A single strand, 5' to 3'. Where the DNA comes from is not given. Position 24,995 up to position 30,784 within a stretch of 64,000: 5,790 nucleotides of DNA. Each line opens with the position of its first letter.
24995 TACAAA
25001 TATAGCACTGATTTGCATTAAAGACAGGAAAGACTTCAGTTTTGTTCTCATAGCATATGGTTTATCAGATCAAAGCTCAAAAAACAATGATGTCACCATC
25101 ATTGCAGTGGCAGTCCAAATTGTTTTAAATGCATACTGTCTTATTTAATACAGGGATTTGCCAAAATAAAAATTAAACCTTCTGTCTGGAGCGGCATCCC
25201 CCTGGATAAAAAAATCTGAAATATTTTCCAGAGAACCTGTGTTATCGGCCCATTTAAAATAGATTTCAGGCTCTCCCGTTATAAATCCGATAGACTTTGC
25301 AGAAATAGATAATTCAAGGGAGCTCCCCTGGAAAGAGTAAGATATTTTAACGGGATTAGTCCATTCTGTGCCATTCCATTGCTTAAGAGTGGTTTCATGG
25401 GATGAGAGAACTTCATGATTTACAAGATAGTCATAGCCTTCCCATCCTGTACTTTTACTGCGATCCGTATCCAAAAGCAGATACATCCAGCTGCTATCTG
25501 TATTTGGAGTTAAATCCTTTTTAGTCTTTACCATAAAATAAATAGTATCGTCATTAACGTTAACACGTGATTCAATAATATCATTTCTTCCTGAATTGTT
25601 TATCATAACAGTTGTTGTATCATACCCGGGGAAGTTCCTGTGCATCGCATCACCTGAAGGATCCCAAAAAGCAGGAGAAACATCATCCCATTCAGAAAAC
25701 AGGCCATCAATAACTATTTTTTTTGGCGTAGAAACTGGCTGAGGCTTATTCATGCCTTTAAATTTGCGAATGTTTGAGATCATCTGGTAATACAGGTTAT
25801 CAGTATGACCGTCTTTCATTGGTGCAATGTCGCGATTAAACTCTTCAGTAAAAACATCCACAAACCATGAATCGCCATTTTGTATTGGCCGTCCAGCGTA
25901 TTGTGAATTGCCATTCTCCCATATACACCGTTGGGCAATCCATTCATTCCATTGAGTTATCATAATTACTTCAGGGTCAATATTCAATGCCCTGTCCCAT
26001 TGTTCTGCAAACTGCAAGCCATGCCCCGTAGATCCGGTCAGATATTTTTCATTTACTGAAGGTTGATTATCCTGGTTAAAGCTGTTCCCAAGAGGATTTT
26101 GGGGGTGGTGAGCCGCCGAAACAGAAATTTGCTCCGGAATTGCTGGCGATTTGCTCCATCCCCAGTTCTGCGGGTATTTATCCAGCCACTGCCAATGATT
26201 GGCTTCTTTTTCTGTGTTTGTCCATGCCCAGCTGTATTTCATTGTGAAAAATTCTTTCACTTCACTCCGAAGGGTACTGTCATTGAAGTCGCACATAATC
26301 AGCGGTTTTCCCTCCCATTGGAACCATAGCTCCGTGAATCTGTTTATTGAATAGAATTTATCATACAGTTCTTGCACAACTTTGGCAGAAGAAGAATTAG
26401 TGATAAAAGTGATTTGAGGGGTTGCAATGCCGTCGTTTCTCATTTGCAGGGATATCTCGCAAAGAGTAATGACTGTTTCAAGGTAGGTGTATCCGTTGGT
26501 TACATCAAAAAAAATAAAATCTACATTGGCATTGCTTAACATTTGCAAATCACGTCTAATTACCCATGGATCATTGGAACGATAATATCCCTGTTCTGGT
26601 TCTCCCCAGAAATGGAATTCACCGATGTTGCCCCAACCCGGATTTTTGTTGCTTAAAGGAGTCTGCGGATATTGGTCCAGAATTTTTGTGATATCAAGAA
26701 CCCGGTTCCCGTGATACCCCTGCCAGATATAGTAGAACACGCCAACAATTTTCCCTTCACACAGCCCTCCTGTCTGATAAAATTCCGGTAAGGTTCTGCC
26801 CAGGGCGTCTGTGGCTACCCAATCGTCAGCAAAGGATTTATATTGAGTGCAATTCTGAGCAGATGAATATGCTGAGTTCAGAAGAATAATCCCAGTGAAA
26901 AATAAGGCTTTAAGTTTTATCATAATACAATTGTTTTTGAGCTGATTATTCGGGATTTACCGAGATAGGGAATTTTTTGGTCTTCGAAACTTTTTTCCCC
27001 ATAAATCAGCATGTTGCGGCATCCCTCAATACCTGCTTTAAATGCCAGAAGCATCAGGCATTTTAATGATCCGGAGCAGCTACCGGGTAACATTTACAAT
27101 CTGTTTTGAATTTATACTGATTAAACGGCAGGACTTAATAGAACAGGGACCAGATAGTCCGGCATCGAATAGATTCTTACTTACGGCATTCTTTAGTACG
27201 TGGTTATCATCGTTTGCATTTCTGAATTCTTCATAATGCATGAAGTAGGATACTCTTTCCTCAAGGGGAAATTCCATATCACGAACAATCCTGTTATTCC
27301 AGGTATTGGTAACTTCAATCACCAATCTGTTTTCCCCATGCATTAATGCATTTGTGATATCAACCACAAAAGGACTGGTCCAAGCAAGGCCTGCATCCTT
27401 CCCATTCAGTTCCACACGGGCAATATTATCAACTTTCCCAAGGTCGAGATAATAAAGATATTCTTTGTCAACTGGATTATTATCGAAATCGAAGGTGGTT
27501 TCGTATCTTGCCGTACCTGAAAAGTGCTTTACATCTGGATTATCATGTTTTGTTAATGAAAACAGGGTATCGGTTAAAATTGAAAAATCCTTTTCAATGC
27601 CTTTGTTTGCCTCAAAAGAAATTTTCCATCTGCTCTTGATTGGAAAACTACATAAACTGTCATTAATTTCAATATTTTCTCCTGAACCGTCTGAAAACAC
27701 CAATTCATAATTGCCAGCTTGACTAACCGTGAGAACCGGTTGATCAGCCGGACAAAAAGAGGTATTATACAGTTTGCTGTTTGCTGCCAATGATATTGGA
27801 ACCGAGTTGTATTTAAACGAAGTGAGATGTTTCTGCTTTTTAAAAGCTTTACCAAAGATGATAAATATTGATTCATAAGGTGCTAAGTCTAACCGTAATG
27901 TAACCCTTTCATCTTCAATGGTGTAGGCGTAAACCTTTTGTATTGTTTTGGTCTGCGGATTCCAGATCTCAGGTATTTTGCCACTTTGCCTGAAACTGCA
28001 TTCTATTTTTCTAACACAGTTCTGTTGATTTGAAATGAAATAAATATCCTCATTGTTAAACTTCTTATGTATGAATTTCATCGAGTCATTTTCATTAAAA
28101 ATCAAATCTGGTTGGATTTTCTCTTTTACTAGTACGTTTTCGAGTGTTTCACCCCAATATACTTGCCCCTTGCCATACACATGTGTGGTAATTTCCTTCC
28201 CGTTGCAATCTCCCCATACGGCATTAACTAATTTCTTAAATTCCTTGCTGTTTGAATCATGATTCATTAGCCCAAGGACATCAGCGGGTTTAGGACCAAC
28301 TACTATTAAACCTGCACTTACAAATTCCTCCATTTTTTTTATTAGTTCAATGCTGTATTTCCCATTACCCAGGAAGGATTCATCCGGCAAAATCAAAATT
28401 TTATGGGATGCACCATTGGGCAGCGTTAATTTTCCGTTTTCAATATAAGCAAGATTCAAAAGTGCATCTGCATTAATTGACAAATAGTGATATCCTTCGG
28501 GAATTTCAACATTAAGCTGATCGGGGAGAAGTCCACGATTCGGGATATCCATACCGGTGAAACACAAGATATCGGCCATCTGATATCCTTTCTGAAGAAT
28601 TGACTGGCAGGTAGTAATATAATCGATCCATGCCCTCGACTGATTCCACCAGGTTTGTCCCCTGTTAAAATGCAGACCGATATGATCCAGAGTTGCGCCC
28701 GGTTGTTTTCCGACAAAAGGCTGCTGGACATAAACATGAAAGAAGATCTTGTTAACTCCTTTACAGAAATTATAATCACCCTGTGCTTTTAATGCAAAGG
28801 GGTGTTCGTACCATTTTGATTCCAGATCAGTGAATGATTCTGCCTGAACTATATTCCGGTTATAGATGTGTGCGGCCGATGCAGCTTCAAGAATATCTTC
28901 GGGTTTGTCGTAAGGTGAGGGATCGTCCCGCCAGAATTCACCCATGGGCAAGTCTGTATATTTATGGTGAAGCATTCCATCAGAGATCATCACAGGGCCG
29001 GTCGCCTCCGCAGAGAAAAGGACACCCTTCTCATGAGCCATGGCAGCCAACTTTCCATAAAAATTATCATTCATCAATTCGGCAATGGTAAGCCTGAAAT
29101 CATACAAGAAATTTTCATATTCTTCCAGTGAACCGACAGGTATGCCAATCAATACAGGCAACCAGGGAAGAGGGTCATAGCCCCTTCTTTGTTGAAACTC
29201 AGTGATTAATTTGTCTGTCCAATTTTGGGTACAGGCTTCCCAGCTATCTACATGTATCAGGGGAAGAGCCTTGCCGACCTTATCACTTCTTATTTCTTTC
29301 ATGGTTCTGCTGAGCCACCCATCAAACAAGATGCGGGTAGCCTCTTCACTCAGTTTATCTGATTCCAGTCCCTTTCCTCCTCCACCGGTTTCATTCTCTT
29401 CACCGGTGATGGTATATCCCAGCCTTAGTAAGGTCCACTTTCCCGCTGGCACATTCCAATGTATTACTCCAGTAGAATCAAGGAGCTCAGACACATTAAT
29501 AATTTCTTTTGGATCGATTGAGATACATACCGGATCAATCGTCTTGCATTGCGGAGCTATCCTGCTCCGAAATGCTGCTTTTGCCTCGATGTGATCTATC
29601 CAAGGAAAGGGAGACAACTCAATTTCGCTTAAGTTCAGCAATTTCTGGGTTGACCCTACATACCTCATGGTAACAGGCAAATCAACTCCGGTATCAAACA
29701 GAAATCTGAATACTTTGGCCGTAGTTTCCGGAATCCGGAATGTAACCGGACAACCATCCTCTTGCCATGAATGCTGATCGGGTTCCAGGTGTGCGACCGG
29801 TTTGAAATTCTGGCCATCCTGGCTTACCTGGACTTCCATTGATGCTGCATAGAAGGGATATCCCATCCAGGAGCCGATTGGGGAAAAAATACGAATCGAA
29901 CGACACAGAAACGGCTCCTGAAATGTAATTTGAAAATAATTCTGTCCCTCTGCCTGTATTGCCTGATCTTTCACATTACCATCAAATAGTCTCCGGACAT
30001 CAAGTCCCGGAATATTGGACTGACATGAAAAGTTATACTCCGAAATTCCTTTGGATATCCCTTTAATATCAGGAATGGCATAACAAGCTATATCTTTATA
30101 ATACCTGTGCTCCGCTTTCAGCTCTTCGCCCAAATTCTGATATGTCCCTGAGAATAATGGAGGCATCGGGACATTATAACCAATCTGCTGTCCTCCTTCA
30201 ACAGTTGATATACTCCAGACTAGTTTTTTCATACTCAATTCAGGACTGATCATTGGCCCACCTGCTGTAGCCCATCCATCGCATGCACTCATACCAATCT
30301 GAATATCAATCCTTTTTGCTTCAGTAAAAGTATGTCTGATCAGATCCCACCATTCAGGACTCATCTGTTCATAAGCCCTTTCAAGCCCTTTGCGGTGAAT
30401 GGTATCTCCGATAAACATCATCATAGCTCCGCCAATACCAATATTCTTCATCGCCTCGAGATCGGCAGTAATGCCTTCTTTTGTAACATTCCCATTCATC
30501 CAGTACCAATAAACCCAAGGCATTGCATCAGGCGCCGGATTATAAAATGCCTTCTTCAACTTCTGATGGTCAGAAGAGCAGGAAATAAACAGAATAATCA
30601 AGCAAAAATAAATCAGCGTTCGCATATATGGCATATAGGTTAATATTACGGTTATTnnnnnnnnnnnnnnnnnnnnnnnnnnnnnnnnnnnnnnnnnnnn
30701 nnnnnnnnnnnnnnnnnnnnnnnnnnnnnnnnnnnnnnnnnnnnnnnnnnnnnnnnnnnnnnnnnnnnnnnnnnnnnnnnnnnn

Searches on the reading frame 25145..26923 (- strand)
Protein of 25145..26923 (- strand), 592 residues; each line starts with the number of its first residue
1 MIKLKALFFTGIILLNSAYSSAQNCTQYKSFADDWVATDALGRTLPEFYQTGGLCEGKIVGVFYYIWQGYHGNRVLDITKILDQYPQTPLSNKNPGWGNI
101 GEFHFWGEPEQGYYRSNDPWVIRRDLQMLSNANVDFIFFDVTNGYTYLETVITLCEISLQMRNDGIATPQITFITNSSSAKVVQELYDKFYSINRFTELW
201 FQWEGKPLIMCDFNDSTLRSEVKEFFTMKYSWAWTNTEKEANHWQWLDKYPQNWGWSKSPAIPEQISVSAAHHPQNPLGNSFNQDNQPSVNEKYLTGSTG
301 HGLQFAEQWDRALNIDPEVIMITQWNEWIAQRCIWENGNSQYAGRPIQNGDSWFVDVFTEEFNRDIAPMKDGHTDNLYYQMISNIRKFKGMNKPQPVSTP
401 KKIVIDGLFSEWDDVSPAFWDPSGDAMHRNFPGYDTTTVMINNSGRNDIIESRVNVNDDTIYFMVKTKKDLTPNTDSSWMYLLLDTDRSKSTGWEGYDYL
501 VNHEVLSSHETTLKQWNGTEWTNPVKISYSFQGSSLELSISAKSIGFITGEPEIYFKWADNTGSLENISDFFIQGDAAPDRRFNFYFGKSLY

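Call 5: search_protein_families(library=pfam, proteins=[window:25145-26923:-], max_evalue=1)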
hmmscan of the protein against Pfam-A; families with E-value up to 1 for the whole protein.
window:25145-26923:- (592 aa): 1 family
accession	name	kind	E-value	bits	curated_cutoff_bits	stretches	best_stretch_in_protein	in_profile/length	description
PF16317.11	Glyco_hydro_99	-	0.0029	17.2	33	1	62-141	8-92/341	Glycosyl hydrolase family 99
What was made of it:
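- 25145..26923 (-): Paralogue 2 (592 aa), same two-domain architecture. Weak PF16317 GH99 hit at E 0.003, 17 bits against a cut-off of 33 (call 5).
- On GH99: The 592-aa protein scores 17.2 bits against a cut-off of 33 (call 5).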

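Call 6: search_protein_families(library=ncbifam, proteins=[window:25145-26923:-], max_evalue=1)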
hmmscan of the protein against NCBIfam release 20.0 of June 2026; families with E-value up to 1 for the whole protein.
window:25145-26923:- (592 aa): 0 families

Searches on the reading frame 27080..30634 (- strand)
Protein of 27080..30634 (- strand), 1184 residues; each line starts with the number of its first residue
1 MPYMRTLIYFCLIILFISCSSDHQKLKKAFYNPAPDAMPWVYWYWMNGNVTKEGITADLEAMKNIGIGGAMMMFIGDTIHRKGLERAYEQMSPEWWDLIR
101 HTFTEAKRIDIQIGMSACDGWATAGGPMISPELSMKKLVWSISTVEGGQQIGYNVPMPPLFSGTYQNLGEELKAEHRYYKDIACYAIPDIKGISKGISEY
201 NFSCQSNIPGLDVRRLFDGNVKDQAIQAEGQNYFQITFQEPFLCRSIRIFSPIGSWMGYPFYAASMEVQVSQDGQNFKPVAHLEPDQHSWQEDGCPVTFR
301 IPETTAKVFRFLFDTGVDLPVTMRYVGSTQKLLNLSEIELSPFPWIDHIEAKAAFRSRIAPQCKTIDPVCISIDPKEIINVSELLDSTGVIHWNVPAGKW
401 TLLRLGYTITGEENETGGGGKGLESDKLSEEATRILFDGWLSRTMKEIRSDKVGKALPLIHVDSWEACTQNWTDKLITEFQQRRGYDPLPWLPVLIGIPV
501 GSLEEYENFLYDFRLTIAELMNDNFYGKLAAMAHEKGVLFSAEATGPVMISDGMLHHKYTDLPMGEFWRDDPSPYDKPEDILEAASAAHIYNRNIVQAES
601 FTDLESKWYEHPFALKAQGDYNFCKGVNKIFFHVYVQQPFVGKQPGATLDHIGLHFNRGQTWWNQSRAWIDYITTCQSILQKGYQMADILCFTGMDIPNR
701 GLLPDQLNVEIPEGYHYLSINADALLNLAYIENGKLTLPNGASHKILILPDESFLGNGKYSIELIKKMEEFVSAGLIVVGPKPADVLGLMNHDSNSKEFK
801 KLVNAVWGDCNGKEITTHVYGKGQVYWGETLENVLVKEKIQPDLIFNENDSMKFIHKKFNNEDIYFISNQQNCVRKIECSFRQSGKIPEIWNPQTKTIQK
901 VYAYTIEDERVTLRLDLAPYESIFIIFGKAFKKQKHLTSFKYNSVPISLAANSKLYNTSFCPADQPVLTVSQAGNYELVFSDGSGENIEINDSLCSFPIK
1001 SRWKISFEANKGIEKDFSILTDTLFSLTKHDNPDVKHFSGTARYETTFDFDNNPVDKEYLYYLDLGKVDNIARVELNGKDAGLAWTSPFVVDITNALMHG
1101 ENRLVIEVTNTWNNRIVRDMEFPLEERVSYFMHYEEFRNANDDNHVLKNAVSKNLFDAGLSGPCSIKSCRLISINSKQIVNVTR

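Call 11: search_protein_families(library=pfam, proteins=[window:27080-30634:-], max_evalue=0.001)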
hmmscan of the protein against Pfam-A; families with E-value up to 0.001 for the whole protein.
window:27080-30634:- (1184 aa): 4 families
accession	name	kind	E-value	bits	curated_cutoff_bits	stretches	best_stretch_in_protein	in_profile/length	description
PF17132.9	Glyco_hydro_106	-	1.9e-195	652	29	1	32-905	2-742/743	alpha-L-rhamnosidase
PF00754.31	F5_F8_type_C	-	1.3e-06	29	28.2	1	212-315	13-114/127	F5/8 type C domain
PF22666.2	Glyco_hydro_2_N2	-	2.4e-06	28.2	27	1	1041-1122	49-131/167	Glycosyl hydrolase 2 galactose-binding domain-like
PF02837.24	Glyco_hydro_2_N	-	2e-05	25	28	1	1028-1119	53-144/169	Glycosyl hydrolases family 2, sugar binding domain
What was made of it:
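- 27080..30634 (-): GH106 alpha-L-rhamnosidase, directly upstream of paralogue 2 in the same gene array. PF17132 E 1.9e-195 (call 11).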
